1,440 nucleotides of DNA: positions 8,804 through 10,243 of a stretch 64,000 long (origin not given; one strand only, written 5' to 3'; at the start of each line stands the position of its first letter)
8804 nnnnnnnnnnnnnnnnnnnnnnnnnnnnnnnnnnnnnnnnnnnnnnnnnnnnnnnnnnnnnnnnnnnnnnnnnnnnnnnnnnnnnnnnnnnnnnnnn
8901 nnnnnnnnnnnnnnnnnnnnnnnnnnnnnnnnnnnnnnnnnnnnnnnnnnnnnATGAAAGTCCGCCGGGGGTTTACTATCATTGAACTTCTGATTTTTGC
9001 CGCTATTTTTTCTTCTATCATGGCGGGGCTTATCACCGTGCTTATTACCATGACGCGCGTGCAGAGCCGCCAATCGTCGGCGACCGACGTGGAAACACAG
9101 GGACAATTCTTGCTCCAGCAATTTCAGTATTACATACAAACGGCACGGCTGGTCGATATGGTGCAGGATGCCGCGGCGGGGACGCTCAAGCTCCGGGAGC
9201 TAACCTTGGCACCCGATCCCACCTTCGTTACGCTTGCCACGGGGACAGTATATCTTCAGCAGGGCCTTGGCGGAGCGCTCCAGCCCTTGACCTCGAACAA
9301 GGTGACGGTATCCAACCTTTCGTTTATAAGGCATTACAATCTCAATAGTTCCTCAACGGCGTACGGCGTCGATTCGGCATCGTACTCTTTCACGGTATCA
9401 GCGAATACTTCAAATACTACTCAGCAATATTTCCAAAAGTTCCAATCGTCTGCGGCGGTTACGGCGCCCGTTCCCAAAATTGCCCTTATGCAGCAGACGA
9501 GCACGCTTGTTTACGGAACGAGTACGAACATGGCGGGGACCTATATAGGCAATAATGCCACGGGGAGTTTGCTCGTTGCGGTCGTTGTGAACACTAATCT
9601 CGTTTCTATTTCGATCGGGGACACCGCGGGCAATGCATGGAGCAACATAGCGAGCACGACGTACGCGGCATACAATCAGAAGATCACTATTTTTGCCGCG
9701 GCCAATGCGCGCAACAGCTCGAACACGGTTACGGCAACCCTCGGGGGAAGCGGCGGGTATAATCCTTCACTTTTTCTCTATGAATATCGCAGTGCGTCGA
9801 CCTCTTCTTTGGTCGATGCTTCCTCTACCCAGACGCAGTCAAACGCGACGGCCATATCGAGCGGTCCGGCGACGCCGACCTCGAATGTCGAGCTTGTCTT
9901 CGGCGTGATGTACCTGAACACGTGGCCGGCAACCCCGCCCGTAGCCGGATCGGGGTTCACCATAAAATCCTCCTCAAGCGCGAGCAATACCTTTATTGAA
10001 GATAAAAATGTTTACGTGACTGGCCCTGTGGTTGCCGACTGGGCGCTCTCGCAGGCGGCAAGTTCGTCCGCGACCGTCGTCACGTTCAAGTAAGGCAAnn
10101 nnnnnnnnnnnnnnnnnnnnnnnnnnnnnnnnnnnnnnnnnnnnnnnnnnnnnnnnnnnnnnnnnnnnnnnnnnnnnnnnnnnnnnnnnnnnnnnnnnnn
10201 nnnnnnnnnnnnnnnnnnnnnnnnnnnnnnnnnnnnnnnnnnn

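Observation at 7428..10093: Translationally coupled processive GT2 synthase and giant pilin-like protein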

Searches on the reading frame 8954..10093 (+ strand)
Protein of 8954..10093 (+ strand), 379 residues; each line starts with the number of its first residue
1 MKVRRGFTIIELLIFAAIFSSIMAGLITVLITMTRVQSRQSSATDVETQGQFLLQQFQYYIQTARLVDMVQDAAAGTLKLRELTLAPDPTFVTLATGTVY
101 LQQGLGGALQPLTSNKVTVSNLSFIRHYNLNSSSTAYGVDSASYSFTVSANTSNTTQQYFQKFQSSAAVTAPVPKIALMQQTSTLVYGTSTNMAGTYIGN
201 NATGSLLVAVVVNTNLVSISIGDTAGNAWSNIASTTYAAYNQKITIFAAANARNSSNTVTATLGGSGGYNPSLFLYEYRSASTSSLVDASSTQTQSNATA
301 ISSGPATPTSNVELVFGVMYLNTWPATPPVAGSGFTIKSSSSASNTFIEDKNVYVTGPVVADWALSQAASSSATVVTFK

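Call 7: search_protein_families(library=pfam, proteins=[window:8954-10093:+], max_evalue=0.01)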
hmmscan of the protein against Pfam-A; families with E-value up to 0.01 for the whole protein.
window:8954-10093:+ (379 aa): 1 family
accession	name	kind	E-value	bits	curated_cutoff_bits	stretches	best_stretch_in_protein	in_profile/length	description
PF07963.17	N_methyl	-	0.00015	21.6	21.2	1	1-26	1-26/27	Prokaryotic N-terminal methylation motif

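Call 8: search_protein_families(library=ncbifam, proteins=[window:8954-10093:+], max_evalue=0.01)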
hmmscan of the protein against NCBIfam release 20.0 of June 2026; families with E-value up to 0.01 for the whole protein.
window:8954-10093:+ (379 aa): 2 families
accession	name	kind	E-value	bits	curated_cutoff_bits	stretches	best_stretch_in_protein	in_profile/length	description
NF041002.1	pilin_ComGF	equivalog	0.0025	18.1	80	1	5-74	2-68/139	competence type IV pilus minor pilin ComGF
TIGR01708.2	typeII_sec_gspH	equivalog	0.0042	17.1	80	1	5-66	2-56/169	type II secretion system minor pseudopilin GspH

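Call 14: find_homologous_proteins(query=window:8954-10090:+)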
Query window:8954-10090:+ (379 aa): 124 proteins with E <= 0.001 among 8000 candidates; the best 120 are listed.
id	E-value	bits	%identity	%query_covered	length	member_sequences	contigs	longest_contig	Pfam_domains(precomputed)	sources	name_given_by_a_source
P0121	1.8e-229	778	100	100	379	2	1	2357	-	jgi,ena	-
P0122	1.6e-165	568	73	100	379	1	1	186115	-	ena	-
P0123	1.1e-158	545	70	100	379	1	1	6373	-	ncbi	-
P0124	1.8e-157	541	70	100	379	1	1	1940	-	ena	-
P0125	5.2e-143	494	68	99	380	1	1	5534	PF07963.18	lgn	-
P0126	4.7e-141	488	64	99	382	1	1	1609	PF07963.18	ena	-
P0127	7.4e-139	480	65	99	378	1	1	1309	-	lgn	-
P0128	1.6e-133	463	63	100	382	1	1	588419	PF07963.18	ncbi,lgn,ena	-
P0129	2.8e-130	452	60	100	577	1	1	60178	PF07963.18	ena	-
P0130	3.4e-128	445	60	100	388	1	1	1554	PF07963.18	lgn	-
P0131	1.9e-127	443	59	95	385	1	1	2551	PF07963.18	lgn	-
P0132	9.5e-125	434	60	99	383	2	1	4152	-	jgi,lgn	-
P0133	1.4e-121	424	60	99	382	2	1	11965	-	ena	-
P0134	9.4e-121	421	59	99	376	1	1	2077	-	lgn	-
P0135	4.1e-120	419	60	99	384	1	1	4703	PF07963.18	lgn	-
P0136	6.2e-118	412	58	99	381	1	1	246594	PF07963.18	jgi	jgi:type II secretory pathway pseudopilin PulG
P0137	3.8e-115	402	56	95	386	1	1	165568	PF07963.18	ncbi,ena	-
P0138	2.8e-114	400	58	99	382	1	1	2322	PF07963.18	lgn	-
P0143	1.8e-109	384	56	99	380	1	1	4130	PF07963.18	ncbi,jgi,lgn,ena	jgi:competence protein ComGC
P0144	3.2e-109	383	56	99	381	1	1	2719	PF07963.18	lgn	-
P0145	9.5e-108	378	57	99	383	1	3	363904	PF07963.18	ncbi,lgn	-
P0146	2.5e-106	373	56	99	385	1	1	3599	PF07963.18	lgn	-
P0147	3.9e-106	373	56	99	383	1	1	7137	PF07963.18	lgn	-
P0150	5.2e-103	363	69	67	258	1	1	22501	PF07963.18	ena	-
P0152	2.8e-101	357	54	99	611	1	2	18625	PF07963.18,PF07953.21,PF13385.14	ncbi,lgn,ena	-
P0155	1.3e-99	351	52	99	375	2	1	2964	PF07963.18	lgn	-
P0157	6.2e-99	349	51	100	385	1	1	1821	PF07963.18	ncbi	-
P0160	3.2e-97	344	52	100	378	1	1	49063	PF07963.18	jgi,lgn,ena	-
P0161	2.1e-96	341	50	100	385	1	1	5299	PF07963.18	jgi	jgi:prepilin-type N-terminal cleavage/methylation domain-containing protein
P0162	5.0e-96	340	55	75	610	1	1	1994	PF07963.18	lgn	-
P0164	1.9e-95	338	51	99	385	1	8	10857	PF07963.18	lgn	-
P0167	3.2e-94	334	51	85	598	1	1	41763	PF07963.18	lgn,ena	-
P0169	3.8e-93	330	50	99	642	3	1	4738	PF21722.5,PF07963.18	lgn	-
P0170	5.3e-93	330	52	65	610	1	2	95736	PF07963.18,PF13385.14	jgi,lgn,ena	jgi:prepilin-type N-terminal cleavage/methylation domain-containing protein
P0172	2.7e-90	321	50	99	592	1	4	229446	PF07963.18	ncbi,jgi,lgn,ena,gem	jgi:hypothetical protein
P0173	1.0e-89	319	48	100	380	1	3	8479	PF07963.18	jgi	jgi:prepilin-type N-terminal cleavage/methylation domain-containing protein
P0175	2.2e-85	305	47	100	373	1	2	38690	PF07963.18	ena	-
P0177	2.9e-84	301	49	75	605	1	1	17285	PF07963.18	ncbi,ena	-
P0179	8.0e-83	296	47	100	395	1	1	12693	PF07963.18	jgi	jgi:type II secretory pathway pseudopilin PulG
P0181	1.8e-80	289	46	99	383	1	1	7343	PF07963.18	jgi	jgi:type II secretory pathway pseudopilin PulG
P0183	3.0e-77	278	71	55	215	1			PF07963.18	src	-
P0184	1.3e-69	253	43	100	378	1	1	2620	PF07963.18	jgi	jgi:competence protein ComGC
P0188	2.7e-38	150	49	44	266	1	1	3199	PF07963.18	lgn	-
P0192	9.4e-37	145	51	44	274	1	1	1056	PF07963.18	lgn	-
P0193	2.4e-36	143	49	44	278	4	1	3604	PF07963.18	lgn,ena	-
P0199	2.5e-34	137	50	44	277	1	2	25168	PF07963.18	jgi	jgi:prepilin-type N-terminal cleavage/methylation domain-containing protein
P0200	4.8e-34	136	49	44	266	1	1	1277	PF07963.18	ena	-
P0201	4.9e-34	136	48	44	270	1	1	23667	PF07963.18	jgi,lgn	jgi:type II secretory pathway component PulJ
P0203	7.5e-34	135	43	58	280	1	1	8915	PF07963.18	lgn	-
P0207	4.5e-33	133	48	44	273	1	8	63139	PF07963.18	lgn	-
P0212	8.8e-32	129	39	64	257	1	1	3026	PF07963.18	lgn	-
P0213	1.1e-31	128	47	44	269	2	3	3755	PF07963.18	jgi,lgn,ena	-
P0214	1.1e-31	128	47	44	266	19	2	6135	PF07963.18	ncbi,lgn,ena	-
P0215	1.3e-31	128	46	44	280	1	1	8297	PF07963.18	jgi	jgi:competence protein ComGC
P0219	7.2e-31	126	49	43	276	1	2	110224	-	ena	-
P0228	1.4e-29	121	49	48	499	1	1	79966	-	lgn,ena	-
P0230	4.4e-29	120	47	44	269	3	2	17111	PF07963.18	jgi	jgi:prepilin-type N-terminal cleavage/methylation domain-containing protein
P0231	4.9e-29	119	46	44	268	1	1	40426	-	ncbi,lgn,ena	-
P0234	3.9e-28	117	47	43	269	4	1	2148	PF07963.18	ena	-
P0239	7.2e-27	112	44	43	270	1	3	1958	PF07963.18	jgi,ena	-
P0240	1.3e-26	111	41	44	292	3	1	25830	PF07963.18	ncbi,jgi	-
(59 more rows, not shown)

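Call 26: find_encoding_contigs(protein=P0219, flank=6000, max_places=2)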
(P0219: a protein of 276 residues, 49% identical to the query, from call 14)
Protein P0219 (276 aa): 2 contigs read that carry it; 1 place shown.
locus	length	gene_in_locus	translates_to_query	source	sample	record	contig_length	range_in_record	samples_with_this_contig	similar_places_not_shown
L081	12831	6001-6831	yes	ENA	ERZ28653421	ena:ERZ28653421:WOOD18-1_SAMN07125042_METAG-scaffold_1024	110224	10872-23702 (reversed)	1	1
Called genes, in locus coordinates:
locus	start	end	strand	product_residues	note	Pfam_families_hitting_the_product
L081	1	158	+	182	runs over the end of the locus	PF04542:Sigma70_r2, PF08281:Sigma70_r4_2, PF04545:Sigma70_r4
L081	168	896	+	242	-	-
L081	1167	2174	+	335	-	PF06723:MreB_Mbl, PF00012:HSP70, PF14450:FtsA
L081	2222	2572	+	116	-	-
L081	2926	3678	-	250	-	-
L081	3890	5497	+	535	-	PF13632:Glyco_trans_2_3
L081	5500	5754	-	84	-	PF05635:23S_rRNA_IVP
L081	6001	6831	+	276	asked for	-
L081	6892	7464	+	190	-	PF13473:Cupredoxin_1 (weak)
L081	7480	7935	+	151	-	-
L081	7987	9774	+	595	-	-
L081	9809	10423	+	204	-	PF10502:Peptidase_S26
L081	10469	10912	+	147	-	-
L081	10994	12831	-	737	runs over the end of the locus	PF17191:RecG_wedge, PF01336:tRNA_anti-codon, PF00270:DEAD, PF04851:ResIII, PF00271:Helicase_C, PF19833:RecG_dom3_C (weak)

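Call 27: find_encoding_contigs(protein=P0207, flank=6000, max_places=2)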
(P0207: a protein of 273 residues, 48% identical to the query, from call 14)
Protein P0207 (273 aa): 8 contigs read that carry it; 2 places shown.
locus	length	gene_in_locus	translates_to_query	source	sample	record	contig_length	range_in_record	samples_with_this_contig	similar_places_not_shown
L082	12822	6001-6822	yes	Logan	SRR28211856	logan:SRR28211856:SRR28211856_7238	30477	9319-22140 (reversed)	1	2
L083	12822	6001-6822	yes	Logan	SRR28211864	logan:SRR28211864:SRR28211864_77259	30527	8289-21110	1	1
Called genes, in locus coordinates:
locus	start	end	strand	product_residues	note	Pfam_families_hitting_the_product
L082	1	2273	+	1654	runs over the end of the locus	PF05345:He_PIG, PF00041:fn3, PF18370:RGI_lyase (faint), PF00041:fn3, PF05345:He_PIG (weak), PF01471:PG_binding_1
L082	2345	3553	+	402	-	PF28597:T2SSF_N (weak), PF00482:T2SSF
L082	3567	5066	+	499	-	-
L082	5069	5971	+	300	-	-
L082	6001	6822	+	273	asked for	PF07963:N_methyl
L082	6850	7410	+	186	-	PF13473:Cupredoxin_1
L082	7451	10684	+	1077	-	-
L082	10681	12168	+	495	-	-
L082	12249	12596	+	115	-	-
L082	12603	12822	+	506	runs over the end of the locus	-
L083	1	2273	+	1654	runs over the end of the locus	PF05345:He_PIG, PF00041:fn3, PF18370:RGI_lyase (faint), PF00041:fn3, PF05345:He_PIG (weak), PF01471:PG_binding_1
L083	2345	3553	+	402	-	PF28597:T2SSF_N (weak), PF00482:T2SSF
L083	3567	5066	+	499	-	PF03781:FGE-sulfatase (faint)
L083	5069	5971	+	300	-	-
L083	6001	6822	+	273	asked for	PF07963:N_methyl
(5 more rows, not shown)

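Call 28: predict_structure(alignment_id=A3)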
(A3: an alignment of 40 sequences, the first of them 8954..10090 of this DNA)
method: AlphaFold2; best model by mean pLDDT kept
length: 379 residues; sequences in the alignment: 40
mean_pLDDT: 88.8   pTM: 0.80
mean pLDDT of the five models: 88.8, 88.0, 87.7, 85.9, 84.8
residues with pLDDT >= 90: 235; 70-90: 121; 50-70: 18; < 50: 5
segments of 3 or more residues with pLDDT < 50: 282-284
pLDDT, mean of each block of 10 residues (from residue 1): 65 87 87 74 89 96 92 93 84 95 91 91 92 77 95 65 95 88 95 93 90 94 94 93 94 92 93 92 66 95 89 87 92 91 95 85 95 92
secondary structure, 60 per line:
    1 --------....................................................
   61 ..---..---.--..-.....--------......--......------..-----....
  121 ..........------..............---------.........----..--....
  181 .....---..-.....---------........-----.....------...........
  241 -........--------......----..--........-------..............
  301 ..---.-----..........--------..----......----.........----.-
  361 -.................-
elements in order: H9-62 E77-81 E90-95 E98-103 E117-130 E137-150 E160-168 E177-185 E192-196 E206-213 E219-223 E230-237 E242-249 E258-263 E272-279 E287-302 E312-321 E336-341 E346-354 E362-378

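Call 39: find_encoding_contigs(protein=P0231, flank=6000, max_places=2)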
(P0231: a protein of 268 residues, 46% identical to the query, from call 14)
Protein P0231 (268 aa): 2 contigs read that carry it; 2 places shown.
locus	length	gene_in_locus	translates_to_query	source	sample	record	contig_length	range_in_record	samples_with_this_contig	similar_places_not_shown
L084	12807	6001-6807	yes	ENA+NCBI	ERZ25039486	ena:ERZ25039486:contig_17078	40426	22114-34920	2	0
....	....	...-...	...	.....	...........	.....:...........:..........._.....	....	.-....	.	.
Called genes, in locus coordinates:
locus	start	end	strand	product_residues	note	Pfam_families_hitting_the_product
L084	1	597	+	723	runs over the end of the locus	PF00005:ABC_tran (faint), PF02463:SMC_N, PF13175:AAA_15, PF13476:AAA_23, PF13555:AAA_29 (weak), PF13304:AAA_21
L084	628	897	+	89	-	-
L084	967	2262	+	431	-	PF07963:N_methyl (weak), PF13385:Laminin_G_3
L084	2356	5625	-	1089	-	PF02811:PHP, PF07733:DNA_pol3_alpha, PF17657:DNA_pol3_finger, PF14579:HHH_6, PF01336:tRNA_anti-codon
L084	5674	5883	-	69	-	-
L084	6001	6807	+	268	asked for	-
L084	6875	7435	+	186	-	PF13473:Cupredoxin_1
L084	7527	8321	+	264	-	PF26209:Phage_phiTE_241_C (weak)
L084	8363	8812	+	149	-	PF13473:Cupredoxin_1 (weak)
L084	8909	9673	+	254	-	-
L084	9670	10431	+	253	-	PF00005:ABC_tran, PF13304:AAA_21 (faint)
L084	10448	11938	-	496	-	PF13506:Glyco_transf_21 (faint), PF13641:Glyco_tranf_2_3, PF00535:Glycos_transf_2, PF10111:Glyco_tranf_2_2, PF21729:IRX15_IRX15L_GXM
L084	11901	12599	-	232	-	PF01501:Glyco_transf_8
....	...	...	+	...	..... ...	-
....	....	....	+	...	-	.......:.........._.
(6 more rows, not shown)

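Call 40: find_encoding_contigs(protein=P0228, flank=6000, max_places=2)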
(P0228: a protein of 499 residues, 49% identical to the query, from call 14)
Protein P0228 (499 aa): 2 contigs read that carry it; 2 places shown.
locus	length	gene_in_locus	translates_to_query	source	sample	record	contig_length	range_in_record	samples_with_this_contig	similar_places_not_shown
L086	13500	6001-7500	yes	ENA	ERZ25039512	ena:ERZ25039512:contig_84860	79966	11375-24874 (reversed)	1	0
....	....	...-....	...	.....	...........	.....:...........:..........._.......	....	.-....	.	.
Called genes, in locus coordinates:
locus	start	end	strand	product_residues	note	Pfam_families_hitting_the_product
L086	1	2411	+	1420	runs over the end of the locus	PF01471:PG_binding_1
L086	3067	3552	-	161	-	PF00665:rve, PF13683:rve_3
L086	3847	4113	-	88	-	PF01527:HTH_Tnp_1, PF13384:HTH_23 (weak)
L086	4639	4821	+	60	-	-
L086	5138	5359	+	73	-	-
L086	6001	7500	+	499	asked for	-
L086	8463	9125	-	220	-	-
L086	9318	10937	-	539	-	PF00239:Resolvase, PF07508:Recombinase, PF13408:Zn_ribbon_recom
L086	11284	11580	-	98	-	-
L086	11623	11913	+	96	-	PF13560:HTH_31 (weak), PF01381:HTH_3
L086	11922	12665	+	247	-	PF12802:MarR_2 (weak), PF13545:HTH_Crp_2 (weak), PF13730:HTH_36, PF00392:GntR (faint)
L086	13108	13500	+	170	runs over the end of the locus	PF02075:RuvC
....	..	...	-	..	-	-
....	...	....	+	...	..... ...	-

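Call 82: fold_search(model_id=the predicted structure, library=pdb)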
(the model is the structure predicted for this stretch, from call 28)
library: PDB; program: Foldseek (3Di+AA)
matches with E <= 10: 563; with E <= 0.001: 0
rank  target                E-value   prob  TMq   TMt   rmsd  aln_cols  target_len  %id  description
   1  6tfj_B                2.6e-03  0.28  0.17  0.11  24.5       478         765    8  Vip3Aa protoxin structure (released 2020-08-12)
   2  8ah3                  3.3e-03  0.84  0.18  0.18  13.0       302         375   10  DG04279 glycoside hydrolase family 172 (released 2023-08-16)
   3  9h6h_A                4.3e-03  0.38  0.16  0.08  27.2       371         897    7  Bacteroides ovatus GH98 endoxylanase with Seleno-methionine substituents (released 2025-11-05)
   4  6f2p                  4.5e-03  0.51  0.19  0.09  20.7       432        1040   12  Structure of Paenibacillus xanthan lyase to 2.6 A resolution (released 2018-12-05)
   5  9h6g_B                1.0e-02  0.23  0.15  0.07  28.0       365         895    5  Inactive Bacteroides ovatus GH98 endoxylanase E361A in complex with arabino-xylooligosaccharide (released 2025-11-05)
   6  1opo_C                1.3e-02  0.60  0.16  0.22  16.4       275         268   10  THE STRUCTURE OF CARNATION MOTTLE VIRUS (released 2003-04-01)
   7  8t2v_A                1.6e-02  0.15  0.15  0.07  27.9       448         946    8  Cryo-EM Structures of Full-length Integrin alphaIIbbeta3 in Native Lipids (released 2023-07-26)
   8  5feh_F                2.3e-02  0.13  0.10  0.14  17.3       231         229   12  Crystal structure of PCT64_35B, a broadly neutralizing anti-HIV antibody (released 2017-08-16)
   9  6kjl_A                2.6e-02  0.15  0.16  0.18  23.3       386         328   10  Xylanase J from Bacillus sp. strain 41M-1 (released 2019-09-04)
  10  9qvf_A                3.2e-02  0.47  0.16  0.21  17.3       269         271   10  Turnip Crinkle Virus: virus-like particles (TCV-P38+1) (released 2025-04-23)
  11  6vls_D                3.2e-02  0.14  0.16  0.09  24.3       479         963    8  Structure of C-terminal fragment of Vip3A toxin (released 2020-07-22)
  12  9ug5_C                3.3e-02  0.28  0.17  0.12  22.5       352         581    6  Crystal structure of HA3 from Clostridium botulinum type B with alpha2,3-sialyllactose (released 2025-11-05)
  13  6vls_B                3.7e-02  0.11  0.15  0.09  24.0       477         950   10  Structure of C-terminal fragment of Vip3A toxin (released 2020-07-22)
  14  3e7j_A                3.9e-02  0.13  0.15  0.09  20.9       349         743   10  HeparinaseII H202A/Y257A double mutant complexed with a heparan sulfate tetrasaccharide substrate (released 2008-12-30)
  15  9qvf_C                4.3e-02  0.21  0.16  0.20  19.7       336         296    8  Turnip Crinkle Virus: virus-like particles (TCV-P38+1) (released 2025-04-23)
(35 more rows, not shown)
